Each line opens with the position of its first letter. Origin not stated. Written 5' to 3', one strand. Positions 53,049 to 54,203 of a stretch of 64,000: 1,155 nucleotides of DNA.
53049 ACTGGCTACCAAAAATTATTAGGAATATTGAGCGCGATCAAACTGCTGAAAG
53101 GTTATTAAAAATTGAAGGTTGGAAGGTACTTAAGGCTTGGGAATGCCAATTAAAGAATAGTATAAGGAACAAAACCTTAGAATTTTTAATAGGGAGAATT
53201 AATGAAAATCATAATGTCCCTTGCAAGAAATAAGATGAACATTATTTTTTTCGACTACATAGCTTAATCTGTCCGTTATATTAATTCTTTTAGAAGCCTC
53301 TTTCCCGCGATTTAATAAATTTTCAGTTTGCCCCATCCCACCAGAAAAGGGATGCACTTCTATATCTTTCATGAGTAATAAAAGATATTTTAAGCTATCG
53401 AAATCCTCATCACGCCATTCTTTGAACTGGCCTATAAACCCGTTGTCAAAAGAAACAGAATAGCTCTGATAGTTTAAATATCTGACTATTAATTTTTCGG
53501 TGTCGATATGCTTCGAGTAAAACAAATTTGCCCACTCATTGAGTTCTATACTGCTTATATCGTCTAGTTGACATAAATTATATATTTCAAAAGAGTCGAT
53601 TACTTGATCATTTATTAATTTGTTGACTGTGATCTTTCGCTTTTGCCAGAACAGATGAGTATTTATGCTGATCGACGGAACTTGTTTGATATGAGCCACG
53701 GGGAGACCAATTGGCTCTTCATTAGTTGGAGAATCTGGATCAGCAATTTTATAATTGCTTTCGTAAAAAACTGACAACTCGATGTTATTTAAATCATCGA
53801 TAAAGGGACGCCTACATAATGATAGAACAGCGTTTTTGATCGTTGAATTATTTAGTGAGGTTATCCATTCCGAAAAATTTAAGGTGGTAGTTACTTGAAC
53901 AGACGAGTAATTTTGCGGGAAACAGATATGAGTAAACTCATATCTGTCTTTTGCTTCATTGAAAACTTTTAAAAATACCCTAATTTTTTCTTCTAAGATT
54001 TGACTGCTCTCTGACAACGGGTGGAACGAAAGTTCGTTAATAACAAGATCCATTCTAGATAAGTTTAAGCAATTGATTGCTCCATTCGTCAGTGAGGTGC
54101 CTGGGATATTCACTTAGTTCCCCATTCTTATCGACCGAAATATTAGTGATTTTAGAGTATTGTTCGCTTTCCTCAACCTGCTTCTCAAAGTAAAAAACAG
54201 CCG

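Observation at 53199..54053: YoeB/RelE RNase domain with an intact catalytic set, fused behind an unknown ~200-aa domain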

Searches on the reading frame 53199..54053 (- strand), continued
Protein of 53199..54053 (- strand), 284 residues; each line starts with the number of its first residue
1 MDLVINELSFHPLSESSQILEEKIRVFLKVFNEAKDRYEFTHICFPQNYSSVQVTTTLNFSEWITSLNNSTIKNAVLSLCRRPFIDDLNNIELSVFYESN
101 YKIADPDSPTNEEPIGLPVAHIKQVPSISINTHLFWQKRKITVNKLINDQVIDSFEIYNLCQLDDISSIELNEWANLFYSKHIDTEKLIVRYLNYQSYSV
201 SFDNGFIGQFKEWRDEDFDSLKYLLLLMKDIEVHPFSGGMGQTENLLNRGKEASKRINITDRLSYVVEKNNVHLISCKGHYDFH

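Call 30: find_encoding_contigs(protein=P0009, flank=7000, max_places=2)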
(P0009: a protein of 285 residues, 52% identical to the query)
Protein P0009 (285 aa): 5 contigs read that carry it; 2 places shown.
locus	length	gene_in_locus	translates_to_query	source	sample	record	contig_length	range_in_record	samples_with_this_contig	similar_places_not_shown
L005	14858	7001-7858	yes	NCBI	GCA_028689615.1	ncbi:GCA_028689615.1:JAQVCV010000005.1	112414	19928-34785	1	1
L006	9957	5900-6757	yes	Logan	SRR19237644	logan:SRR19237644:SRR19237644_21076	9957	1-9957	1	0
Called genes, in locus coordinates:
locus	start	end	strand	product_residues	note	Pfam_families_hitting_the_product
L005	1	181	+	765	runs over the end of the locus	PF07494:Reg_prop (faint), PF18962:Por_Secre_tail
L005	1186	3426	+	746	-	PF12161:HsdM_N, PF02384:N6_Mtase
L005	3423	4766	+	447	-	PF01420:Methylase_S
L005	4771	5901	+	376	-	PF03235:GmrSD_N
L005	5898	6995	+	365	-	PF02463:SMC_N (weak), PF11398:DUF2813 (faint), PF13175:AAA_15, PF13304:AAA_21, PF13175:AAA_15, PF12476:DUF3696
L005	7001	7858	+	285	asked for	PF06769:YoeB_toxin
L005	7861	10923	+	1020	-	PF04313:HSDR_N, PF04851:ResIII, PF00270:DEAD (weak), PF18766:SWI2_SNF2, PF22679:T1R_D3-like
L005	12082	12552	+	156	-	PF13366:PDDEXK_3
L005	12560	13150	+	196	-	-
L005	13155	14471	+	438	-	PF04326:SLFN_AlbA_2, PF13749:HATPase_c_4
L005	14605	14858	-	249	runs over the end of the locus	PF15660:Imm75 (faint)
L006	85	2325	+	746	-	PF12161:HsdM_N, PF02384:N6_Mtase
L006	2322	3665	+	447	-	PF01420:Methylase_S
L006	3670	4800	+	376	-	PF03235:GmrSD_N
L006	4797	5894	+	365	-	PF02463:SMC_N (weak), PF11398:DUF2813 (faint), PF13175:AAA_15, PF13304:AAA_21, PF13175:AAA_15, PF12476:DUF3696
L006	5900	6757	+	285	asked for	PF06769:YoeB_toxin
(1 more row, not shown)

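Call 31: find_encoding_contigs(protein=P0002, flank=7000, max_places=1)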
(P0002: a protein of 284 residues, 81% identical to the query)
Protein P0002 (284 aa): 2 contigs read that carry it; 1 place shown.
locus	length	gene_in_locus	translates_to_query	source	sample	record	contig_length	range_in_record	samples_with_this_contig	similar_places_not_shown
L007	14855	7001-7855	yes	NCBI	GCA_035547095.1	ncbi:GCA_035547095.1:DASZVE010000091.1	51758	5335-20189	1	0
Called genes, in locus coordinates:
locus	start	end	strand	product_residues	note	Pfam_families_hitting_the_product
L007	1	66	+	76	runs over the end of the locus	-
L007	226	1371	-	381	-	PF04245:NA37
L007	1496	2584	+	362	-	PF04116:FA_hydroxylase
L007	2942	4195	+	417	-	PF00145:DNA_methylase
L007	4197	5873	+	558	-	PF03235:GmrSD_N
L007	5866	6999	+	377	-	PF02463:SMC_N (weak), PF13175:AAA_15, PF13476:AAA_23 (weak), PF13304:AAA_21, PF12476:DUF3696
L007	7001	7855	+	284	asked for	PF06769:YoeB_toxin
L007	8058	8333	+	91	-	-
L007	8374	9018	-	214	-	PF01936:NYN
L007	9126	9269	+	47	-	-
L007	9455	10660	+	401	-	PF10009:DUF2252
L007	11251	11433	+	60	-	-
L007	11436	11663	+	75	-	PF13619:KTSC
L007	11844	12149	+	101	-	PF01541:GIY-YIG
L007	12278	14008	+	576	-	PF00732:GMC_oxred_N, PF05199:GMC_oxred_C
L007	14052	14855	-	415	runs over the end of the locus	PF14054:DUF4249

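Call 32: fold_search(model_id=the predicted structure, library=pdb)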
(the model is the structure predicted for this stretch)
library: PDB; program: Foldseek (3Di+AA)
matches with E <= 10: 414; with E <= 0.001: 13
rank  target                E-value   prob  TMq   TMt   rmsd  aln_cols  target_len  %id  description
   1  3oei_C                6.1e-07  1.00  0.27  0.85   2.6        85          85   29  Crystal structure of Mycobacterium tuberculosis RelJK (Rv3357-Rv3358-RelBE3) (released 2011-03-16)
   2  3oei_K                1.1e-06  1.00  0.26  0.83   2.7        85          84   29  Crystal structure of Mycobacterium tuberculosis RelJK (Rv3357-Rv3358-RelBE3) (released 2011-03-16)
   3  3oei_G                1.7e-06  1.00  0.27  0.86   2.5        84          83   30  Crystal structure of Mycobacterium tuberculosis RelJK (Rv3357-Rv3358-RelBE3) (released 2011-03-16)
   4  8yxv_E                3.3e-06  1.00  0.27  0.86   2.5        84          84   31  Toxin-antitoxin complex from Streptococcus pneumoniae (released 2025-04-09)
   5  6l8e_E                3.8e-06  1.00  0.26  0.79   3.0        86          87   29  Crystal structure of heterohexameric YoeB-YefM complex bound to 26bp-DNA (released 2020-09-02)
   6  6n90_B                6.4e-06  1.00  0.27  0.83   2.6        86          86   21  YoeB/ParE toxin from Agrobacterium tumefaciens (released 2019-11-06)
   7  7bwf_A                6.4e-06  1.00  0.26  0.79   3.0        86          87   28  YoeB-YefM complex from Staphylococcus aureus (released 2020-05-20)
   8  2a6r_C                7.2e-06  1.00  0.27  0.86   2.4        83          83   26  Crystal structure of YoeB under PEG condition (released 2005-08-23)
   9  6n90_A                1.1e-05  1.00  0.27  0.84   2.1        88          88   22  YoeB/ParE toxin from Agrobacterium tumefaciens (released 2019-11-06)
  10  2a6q_E                2.3e-05  1.00  0.27  0.84   2.6        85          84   26  Crystal structure of YefM-YoeB complex (released 2005-08-23)
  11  7v6w_E                8.5e-05  1.00  0.26  0.76   3.0        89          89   24  Crystal structure of heterohexameric Sa2YoeB-Sa2YefM complex bound to 26bp-DNA (released 2021-12-15)
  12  7v6w_F                9.6e-05  1.00  0.26  0.78   3.0        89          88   24  Crystal structure of heterohexameric Sa2YoeB-Sa2YefM complex bound to 26bp-DNA (released 2021-12-15)
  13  7v5y_E                1.6e-04  1.00  0.27  0.78   3.0        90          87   23  Crystal structure of hexameric complex of Sa2YoeB-Sa2YefM toxin-antitoxin from Staphylococcus aureus (released 2021-12-15)
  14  4lsy_A                1.4e-03  1.00  0.24  0.66   3.7        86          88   19  Crystal structure of copper-bound L66S mutant toxin from Helicobacter pylori (released 2014-02-05)
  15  4ml0_B                1.8e-03  1.00  0.24  0.65   3.5        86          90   16  Crystal structure of E.coli DinJ-YafQ complex (released 2014-06-25)
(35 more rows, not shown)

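Call 33: search_protein_families(library=pfam, proteins=[P0095], max_evalue=10)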
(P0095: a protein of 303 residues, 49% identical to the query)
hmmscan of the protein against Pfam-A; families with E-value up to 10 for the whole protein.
P0095 (303 aa): 1 family
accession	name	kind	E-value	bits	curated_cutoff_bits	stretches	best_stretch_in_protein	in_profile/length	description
PF06769.20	YoeB_toxin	-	4.9e-10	39.7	27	1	221-300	1-80/80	YoeB-like toxin of bacterial type II toxin-antitoxin system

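Call 34: search_protein_families(library=ncbifam, proteins=[window:53199-54053:-], max_evalue=0.01)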
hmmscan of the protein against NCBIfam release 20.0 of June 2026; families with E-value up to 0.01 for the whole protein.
window:53199-54053:- (284 aa): 1 family
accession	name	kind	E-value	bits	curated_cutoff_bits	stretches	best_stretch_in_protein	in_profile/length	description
TIGR02116.1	toxin_Txe_YoeB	equivalog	1.8e-08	34.5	51.8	1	209-281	8-80/80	Txe/YoeB family addiction module toxin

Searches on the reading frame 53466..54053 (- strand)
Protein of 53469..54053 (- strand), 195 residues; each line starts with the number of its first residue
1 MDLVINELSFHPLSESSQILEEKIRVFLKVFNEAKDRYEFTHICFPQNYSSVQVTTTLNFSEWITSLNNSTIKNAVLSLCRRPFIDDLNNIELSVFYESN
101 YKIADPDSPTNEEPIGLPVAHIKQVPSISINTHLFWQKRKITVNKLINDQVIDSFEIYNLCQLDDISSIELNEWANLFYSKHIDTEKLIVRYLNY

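Call 33: search_protein_families(library=pfam, proteins=[window:53469-54053:-], max_evalue=10)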
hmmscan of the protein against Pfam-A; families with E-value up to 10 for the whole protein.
window:53469-54053:- (195 aa): 0 families

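Call 44: search_solved_structures(query=A2, max_evalue=10)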
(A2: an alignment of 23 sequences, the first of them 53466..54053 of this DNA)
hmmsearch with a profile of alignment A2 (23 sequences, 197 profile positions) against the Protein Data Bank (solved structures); distinct sequences matched with E-value up to 10: 4.
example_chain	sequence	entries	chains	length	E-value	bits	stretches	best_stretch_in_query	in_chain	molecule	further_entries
6in7_B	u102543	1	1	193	0.91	12.4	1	33-110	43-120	RNA polymerase sigma-H factor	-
8z6g_B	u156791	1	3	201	0.99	12.3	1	33-110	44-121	RNA polymerase sigma factor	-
8fjf_A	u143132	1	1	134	1.3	11.9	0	30-58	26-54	H10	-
1or7_A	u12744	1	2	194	1.8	11.4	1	46-97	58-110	RNA polymerase sigma-E factor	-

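Call 45: predict_structure(alignment_id=A2)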
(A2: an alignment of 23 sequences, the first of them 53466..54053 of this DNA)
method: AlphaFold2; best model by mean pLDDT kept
length: 196 residues; sequences in the alignment: 23
mean_pLDDT: 90.2   pTM: 0.86
mean pLDDT of the five models: 90.2, 86.8, 82.1, 78.6, 78.2
residues with pLDDT >= 90: 129; 70-90: 59; 50-70: 7; < 50: 1
segments of 3 or more residues with pLDDT < 50: none
pLDDT, mean of each block of 10 residues (from residue 1): 93 95 95 92 86 94 92 86 62 85 95 93 94 97 94 96 95 91 84 83
secondary structure, 60 per line:
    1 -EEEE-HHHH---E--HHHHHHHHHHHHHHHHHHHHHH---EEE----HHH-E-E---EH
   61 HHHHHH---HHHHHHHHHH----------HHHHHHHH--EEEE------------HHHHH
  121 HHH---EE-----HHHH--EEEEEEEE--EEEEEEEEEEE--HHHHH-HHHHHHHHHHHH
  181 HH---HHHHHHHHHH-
elements in order: E2-5 H7-10 H17-38 E42-44 H60-66 H70-79 H90-97 E100-103 H116-123 H134-137 E140-147 E150-160 H163-167 H169-182 H186-195

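Call 47: fold_search(model_id=the predicted structure, library=pdb)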
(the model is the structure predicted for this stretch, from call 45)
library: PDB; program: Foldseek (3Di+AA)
matches with E <= 10: 329; with E <= 0.001: 0
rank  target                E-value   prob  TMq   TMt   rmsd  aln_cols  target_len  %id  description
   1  8egx_B                1.3e+00  0.08  0.15  0.08   6.4        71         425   17  Complex of Fat4(EC1-4) bound to Dchs1(EC1-4) (released 2023-02-22)
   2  9rmx_C                1.4e+00  0.02  0.11  0.09  21.1       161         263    9  CryoEM reconstruction of integrase filament at the lumen of native HIV-1 cores (box size 34.2 nm) (released 2025-12-10)
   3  8ywb_D                1.5e+00  0.09  0.09  0.10   9.7        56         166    7  a protein with a ligand (released 2025-10-08)
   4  6z0z                  1.5e+00  0.06  0.10  0.11  11.8        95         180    5  Human wtSTING in complex with 3',3'-c-(2'FdAMP-2'FdAMP) (released 2021-05-19)
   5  5z16_A                1.5e+00  0.06  0.10  0.03  13.9        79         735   14  A novel dimeric isocitrate dehydrogenase from Acinetobacter baumannii (released 2019-02-20)
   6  9bw9_B                1.8e+00  0.01  0.11  0.09  21.6       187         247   12  Tetrameric Complex of full-length HIV-1 integrase protein bound to the integrase binding domain of LEDGF/p75 (released 2025-06-25)
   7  3h1q_A                2.1e+00  0.08  0.11  0.09   8.7        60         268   10  Crystal structure of ethanolamine utilization protein EutJ from Carboxydothermus hydrogenoformans (released 2009-05-19)
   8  8gjx_A                2.2e+00  0.06  0.09  0.10  10.0        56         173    7  Structure of the human STING receptor bound to 2'3'-cUA (released 2023-07-05)
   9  9e15_L                2.2e+00  0.05  0.10  0.05  11.2        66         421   15  Alpha-Delta heterodimeric form of soluble hydrogenase I from Pyrococcus furiosus. Data processed and model refined in  (released 2025-07-16)
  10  6oae                  2.3e+00  0.08  0.12  0.11   4.7        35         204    8  Crystal Structure of Human Mucin-like Protocadherin EC1-2 (released 2020-03-18)
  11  7x3h                  2.3e+00  0.07  0.12  0.09  10.2        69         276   14  The structure of Clostridium botulinum ParM in the apo conformation (released 2023-03-08)
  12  9kya                  2.5e+00  0.08  0.12  0.13   9.3        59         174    8  Crystal Structure of human STING (released 2025-12-10)
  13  6a03_B                2.5e+00  0.05  0.11  0.11  11.5        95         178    6  Structure of pSTING complex (released 2019-06-19)
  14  8b2j_B                2.6e+00  0.04  0.10  0.11  11.8        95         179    5  Crystal structure of human STING in complex with ADU-S100 (released 2022-11-30)
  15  6dr9                  2.6e+00  0.02  0.10  0.08   9.2        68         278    7  Crystal Structure of the YopH PTP1B Chimera 3 PTPase apo form (released 2018-08-29)
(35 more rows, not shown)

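Call 62: fold_search(model_id=the predicted structure, library=viral)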
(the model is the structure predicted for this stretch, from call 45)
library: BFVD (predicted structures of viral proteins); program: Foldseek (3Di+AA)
matches with E <= 10: 474; with E <= 0.001: 0
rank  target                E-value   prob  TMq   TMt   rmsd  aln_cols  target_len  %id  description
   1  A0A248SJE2            1.0e-01  0.06  0.15  0.09  19.0       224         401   11  (no name in the UniProt tables at hand)
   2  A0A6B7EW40            3.8e-01  0.06  0.14  0.09  18.0       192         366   12  (no name in the UniProt tables at hand)
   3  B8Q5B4                4.0e-01  0.08  0.23  0.20  15.7       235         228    8  (no name in the UniProt tables at hand)
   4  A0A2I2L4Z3            4.3e-01  0.15  0.13  0.17   8.4        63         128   11  Uncharacterized protein [Orpheovirus IHUMI-LCC2]
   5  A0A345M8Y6            6.5e-01  0.20  0.11  0.32   5.8        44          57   25  Uncharacterized protein [Streptomyces phage StarPlatinum]
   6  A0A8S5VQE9            6.5e-01  0.12  0.11  0.02  19.8        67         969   19  (no name in the UniProt tables at hand)
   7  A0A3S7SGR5            7.8e-01  0.06  0.11  0.18  14.7       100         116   13  (no name in the UniProt tables at hand)
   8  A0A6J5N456            8.3e-01  0.18  0.12  0.27   8.3        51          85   20  Uncharacterized protein [uncultured Caudovirales phage]
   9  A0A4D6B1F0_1          8.3e-01  0.11  0.08  0.03   4.0        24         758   21  (no name in the UniProt tables at hand)
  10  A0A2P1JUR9            8.8e-01  0.12  0.13  0.25   6.3        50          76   20  Uncharacterized protein [Xanthomonas phage RiverRider]
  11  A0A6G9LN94            9.4e-01  0.14  0.10  0.23   8.4        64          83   12  Uncharacterized protein [Pseudomonas phage jett]
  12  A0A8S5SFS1            9.9e-01  0.14  0.12  0.02   9.6        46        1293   26  Uncharacterized protein [Siphoviridae sp. ctXfh4]
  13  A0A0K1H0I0            9.9e-01  0.11  0.12  0.12   8.7        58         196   12  Protein US2 [Cynomolgus macaque cytomegalovirus strain Mauritius]
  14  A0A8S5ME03            9.9e-01  0.06  0.12  0.08  21.2       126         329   11  DNA repair exonuclease [Siphoviridae sp. ctYh54]
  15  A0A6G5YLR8            1.1e+00  0.11  0.11  0.27   8.6        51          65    6  (no name in the UniProt tables at hand)
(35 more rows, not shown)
